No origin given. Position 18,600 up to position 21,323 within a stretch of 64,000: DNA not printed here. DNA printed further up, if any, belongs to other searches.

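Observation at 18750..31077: Pel-like exopolysaccharide operon with non-canonical gene content (pelA'-pelB-pelD-TPR-X-pelF-pelG::GH114)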

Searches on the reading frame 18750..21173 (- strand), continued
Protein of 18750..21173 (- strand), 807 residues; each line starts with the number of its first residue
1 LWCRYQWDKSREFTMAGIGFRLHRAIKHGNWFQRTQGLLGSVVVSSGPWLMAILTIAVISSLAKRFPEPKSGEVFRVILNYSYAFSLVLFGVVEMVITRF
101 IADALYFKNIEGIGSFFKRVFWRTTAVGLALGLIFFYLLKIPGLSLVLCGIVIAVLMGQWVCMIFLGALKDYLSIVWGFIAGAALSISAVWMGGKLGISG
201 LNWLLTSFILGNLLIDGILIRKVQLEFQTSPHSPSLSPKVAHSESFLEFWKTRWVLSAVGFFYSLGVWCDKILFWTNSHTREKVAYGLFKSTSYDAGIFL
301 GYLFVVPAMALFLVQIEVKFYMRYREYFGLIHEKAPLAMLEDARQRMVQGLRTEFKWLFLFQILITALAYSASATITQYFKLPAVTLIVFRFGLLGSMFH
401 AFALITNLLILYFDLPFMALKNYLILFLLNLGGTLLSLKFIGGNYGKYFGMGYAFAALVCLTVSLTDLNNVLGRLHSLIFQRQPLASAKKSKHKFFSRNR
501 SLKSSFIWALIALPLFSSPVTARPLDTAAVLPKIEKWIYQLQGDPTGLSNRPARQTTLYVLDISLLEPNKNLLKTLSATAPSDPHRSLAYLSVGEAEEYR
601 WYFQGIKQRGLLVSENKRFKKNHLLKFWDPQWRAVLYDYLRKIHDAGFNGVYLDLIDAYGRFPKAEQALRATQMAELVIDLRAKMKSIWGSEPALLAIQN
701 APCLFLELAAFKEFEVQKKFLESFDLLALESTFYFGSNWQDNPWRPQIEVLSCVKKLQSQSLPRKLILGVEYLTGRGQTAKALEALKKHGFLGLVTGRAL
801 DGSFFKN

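Call 32: search_protein_families(library=ncbifam, proteins=[L001:1188-3911:+, L001:4294-5601:+, L001:5598-6614:+, L001:6614-8518:+, L001:11392-12183:+, L002:272-1540:+, L002:1518-3635:+, L002:8403-9863:+], max_evalue=0.01)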
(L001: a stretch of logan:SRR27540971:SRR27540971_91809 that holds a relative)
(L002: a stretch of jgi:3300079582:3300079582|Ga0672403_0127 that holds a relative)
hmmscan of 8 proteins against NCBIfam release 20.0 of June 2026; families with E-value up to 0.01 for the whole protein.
L001:1188-3911:+ (907 aa): 12 families
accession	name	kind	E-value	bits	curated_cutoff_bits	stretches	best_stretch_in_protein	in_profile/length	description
TIGR02917.1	PEP_TPR_lipo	equivalog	1.5e-18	66.1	312.2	2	268-510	394-634/899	XrtA/PEP-CTERM system TPR-repeat protein PrsT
NF040959.1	MamA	equivalog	5.3e-08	32.5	200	1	421-481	49-109/204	magnetosome protein MamA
TIGR02521.1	type_IV_pilW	equivalog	5.7e-08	32.6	154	0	271-364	31-125/234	type IV pilus biogenesis/stability protein PilW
NF033920.0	C39_PA2778_fam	equivalog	3.5e-05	23.4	150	0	419-475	166-222/255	PA2778 family cysteine peptidase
NF033161.1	lipo_LipL41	equivalog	6.6e-05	22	400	1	51-102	295-346/358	lipoprotein LipL41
NF040561.1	PrimPol_Msp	equivalog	0.00018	20.2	200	0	285-354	5-75/515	CRISPR-associated primase-polymerase type A1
NF052415.1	T3SS_chap_SctY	equivalog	0.00024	21.6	70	0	445-506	8-69/106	type III secretion apparatus assembly chaperone SctY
TIGR03504.1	FimV_Cterm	subfamily_domain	0.00064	19.7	30.65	0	274-293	2-21/44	FimV/HubP family polar landmark protein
NF033758.1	gliding_GltE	equivalog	0.0011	18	225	0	187-249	151-214/411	adventurous gliding motility TPR repeat lipoprotein GltE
NF002725.1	PRK02603.1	equivalog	0.0013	18.8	143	0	29-103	77-151/173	photosystem I assembly protein Ycf3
NF052400.1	M48_BAM_BepA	equivalog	0.0014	17.5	570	0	318-380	321-383/483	beta-barrel assembly-enhancing protease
NF008520.0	PRK11447.1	equivalog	0.0065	14.3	858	0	412-477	271-337/1157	cellulose synthase complex outer membrane protein BcsC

L001:4294-5601:+ (435 aa): 1 family
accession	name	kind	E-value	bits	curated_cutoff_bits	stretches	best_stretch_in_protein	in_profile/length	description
NF047654.1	DiguCycDgcRLepto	equivalog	0.0026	16.7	500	1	292-407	130-248/295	diguanylate cyclase DgcR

L001:5598-6614:+ (338 aa): 0 families

L001:6614-8518:+ (634 aa): 2 families
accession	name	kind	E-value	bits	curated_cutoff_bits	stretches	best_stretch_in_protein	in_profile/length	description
NF045915.1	PhycobilmeDegNblB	equivalog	5.6e-09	35.8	300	0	299-395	100-196/214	phycobilisome degradation protein NblB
TIGR02270.1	TIGR02270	subfamily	0.0011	18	206.8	0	432-495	119-180/410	TIGR02270 family protein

L001:11392-12183:+ (263 aa): 1 family
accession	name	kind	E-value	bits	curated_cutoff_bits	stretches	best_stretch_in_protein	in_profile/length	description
TIGR01370.1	TIGR01370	hypoth_equivalog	2.3e-43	148.4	181.25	1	18-254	46-308/315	MJ1477/TM1410 family putative glycoside hydrolase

L002:272-1540:+ (422 aa): 1 family
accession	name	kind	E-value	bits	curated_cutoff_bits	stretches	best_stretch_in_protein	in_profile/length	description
NF045915.1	PhycobilmeDegNblB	equivalog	0.0067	16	300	0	147-192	145-190/214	phycobilisome degradation protein NblB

L002:1518-3635:+ (705 aa): 1 family
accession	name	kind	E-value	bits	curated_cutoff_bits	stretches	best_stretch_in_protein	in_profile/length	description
NF045915.1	PhycobilmeDegNblB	equivalog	1.4e-08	34.6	300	0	193-294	91-193/214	phycobilisome degradation protein NblB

L002:8403-9863:+ (486 aa): 0 families

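Call 40: find_encoding_contigs(protein=P0062, flank=10000, max_places=1)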
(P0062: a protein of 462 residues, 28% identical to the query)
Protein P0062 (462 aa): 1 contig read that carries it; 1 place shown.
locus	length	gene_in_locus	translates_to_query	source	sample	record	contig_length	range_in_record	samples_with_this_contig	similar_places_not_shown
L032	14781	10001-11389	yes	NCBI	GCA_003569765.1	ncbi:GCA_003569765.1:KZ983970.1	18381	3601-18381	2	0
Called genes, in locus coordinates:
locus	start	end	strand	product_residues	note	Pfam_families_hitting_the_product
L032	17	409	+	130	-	PF00072:Response_reg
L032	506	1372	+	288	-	PF03537:Glyco_hydro_114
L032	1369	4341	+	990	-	PF13432:TPR_16 (faint), PF13428:TPR_14 (faint), PF14559:TPR_19 (faint), PF12895:ANAPC3 (faint)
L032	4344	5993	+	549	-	PF07719:TPR_2 (faint), PF13428:TPR_14 (faint), PF14559:TPR_19 (weak)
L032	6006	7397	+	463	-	PF13492:GAF_3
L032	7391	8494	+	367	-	PF13513:HEAT_EZ (faint), PF13646:HEAT_2 (faint)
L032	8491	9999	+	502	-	PF11997:DUF3492, PF13439:Glyco_transf_4 (faint), PF20706:GT4-conflict (weak), PF00534:Glycos_transf_1, PF13692:Glyco_trans_1_4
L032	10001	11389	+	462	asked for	PF16933:PelG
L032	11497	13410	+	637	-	PF01807:Zn_ribbon_DnaG, PF08275:DNAG_N, PF01751:Toprim, PF13155:Toprim_2, PF13362:Toprim_3 (faint), PF13662:Toprim_4, PF10410:DnaB_bind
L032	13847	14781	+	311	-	?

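Call 41: find_encoding_contigs(protein=P0014, flank=10000, max_places=1)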
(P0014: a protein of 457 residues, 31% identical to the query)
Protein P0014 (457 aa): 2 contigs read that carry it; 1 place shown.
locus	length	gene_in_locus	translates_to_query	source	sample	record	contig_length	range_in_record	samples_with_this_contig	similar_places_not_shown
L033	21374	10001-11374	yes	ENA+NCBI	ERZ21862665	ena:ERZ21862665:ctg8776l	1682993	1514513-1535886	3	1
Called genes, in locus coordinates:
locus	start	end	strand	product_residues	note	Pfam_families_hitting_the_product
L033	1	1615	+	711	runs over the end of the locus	-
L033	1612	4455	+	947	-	PF13428:TPR_14 (faint), PF13432:TPR_16 (faint), PF23914:TPR_CcmH_CycH (faint), PF07719:TPR_2 (faint), PF12895:ANAPC3 (faint), PF13174:TPR_6 (faint), PF13181:TPR_8 (faint), PF14559:TPR_19, +2 more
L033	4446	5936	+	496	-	PF07719:TPR_2 (faint), PF13428:TPR_14 (faint), PF13432:TPR_16 (faint), PF23914:TPR_CcmH_CycH (faint), PF24575:TPR_Slam (faint), PF14559:TPR_19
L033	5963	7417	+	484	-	PF01590:GAF, PF13185:GAF_2, PF13492:GAF_3, PF00990:GGDEF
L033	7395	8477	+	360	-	PF13646:HEAT_2, PF13432:TPR_16 (weak), PF14559:TPR_19 (weak)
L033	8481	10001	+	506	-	PF11997:DUF3492, PF13439:Glyco_transf_4 (weak), PF20706:GT4-conflict, PF00534:Glycos_transf_1, PF13692:Glyco_trans_1_4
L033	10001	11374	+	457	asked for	PF16933:PelG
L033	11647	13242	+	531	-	PF00884:Sulfatase, PF14707:Sulfatase_C (weak)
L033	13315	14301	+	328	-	PF12710:HAD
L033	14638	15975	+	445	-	PF00033:Cytochrome_B, PF13631:Cytochrom_B_N_2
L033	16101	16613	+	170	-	PF00355:Rieske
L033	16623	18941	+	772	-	PF09699:Paired_CXXCH_1 (faint), PF14522:Cytochrome_C7 (faint), PF22113:Mtrc-MtrF_II-IV_dom (faint), PF13435:Cytochrome_C554 (faint), PF13646:HEAT_2 (weak), PF14559:TPR_19 (weak), PF13432:TPR_16 (weak), PF14559:TPR_19, +13 more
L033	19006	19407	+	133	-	PF20432:Xre-like-HTH, PF09722:Xre_MbcA_ParS_C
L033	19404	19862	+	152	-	PF08808:RES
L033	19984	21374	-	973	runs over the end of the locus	PF03212:Pertactin (weak), PF18883:AC_1, PF03797:Autotransporter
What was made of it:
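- Closest known: Proteobacterial pel loci with a split pelB and no pelC. Different: There is no separate ~650-aa HEAT protein and no fusion (calls 40, 41).
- Two proteobacterial pel loci also lack a pelC-sized gene (calls 40, 41).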

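Call 49: find_encoding_contigs(protein=P0004, flank=10000, max_places=2)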
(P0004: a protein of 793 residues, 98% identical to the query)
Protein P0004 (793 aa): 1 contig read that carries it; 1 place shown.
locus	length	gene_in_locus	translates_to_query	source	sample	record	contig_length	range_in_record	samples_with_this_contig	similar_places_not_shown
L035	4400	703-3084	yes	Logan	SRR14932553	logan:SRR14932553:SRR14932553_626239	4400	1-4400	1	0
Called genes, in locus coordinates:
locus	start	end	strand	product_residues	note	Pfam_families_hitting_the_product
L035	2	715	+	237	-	?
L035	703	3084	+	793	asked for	PF16933:PelG, PF03537:Glyco_hydro_114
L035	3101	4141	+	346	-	PF13487:HD_5, PF01966:HD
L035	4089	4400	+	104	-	?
